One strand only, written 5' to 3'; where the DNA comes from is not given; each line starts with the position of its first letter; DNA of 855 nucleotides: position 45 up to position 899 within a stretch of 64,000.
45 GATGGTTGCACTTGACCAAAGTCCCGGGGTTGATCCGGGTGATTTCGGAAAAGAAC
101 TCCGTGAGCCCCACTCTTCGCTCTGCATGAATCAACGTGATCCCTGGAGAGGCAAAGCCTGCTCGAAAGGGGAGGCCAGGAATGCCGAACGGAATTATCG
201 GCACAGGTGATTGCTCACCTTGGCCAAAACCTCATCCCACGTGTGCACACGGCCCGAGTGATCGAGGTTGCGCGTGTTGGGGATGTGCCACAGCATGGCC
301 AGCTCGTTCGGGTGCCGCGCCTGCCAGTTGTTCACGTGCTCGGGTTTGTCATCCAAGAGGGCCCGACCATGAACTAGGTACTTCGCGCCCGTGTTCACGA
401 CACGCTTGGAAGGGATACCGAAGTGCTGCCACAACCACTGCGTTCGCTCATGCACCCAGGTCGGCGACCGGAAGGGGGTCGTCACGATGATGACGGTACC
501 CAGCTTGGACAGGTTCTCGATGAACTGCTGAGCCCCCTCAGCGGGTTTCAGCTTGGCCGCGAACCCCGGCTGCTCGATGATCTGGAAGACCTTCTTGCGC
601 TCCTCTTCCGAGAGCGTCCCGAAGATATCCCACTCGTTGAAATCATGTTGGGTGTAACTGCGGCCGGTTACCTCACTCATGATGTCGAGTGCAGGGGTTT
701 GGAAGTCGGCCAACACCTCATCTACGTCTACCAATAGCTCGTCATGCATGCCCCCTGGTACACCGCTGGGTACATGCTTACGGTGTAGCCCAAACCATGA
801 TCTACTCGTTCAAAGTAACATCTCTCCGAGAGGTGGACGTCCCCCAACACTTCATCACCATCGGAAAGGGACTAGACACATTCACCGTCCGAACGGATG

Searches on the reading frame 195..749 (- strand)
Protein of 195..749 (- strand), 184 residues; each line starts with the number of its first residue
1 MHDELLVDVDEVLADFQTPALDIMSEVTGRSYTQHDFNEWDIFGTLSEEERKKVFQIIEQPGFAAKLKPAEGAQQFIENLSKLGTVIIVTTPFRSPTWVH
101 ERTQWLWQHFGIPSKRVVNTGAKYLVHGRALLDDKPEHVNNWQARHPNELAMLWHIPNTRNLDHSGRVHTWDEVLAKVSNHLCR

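Call 102: search_protein_families(library=pfam, proteins=[window:195-749:-], max_evalue=0.001)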
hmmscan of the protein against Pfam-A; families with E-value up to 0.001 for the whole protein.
window:195-749:- (184 aa): 1 family
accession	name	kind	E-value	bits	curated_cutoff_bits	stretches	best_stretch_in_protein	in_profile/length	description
PF06941.18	NT5C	-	2.7e-25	89.8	24.8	1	5-175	4-171/180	5' nucleotidase, deoxy (Pyrimidine), cytosolic type C protein (NT5C)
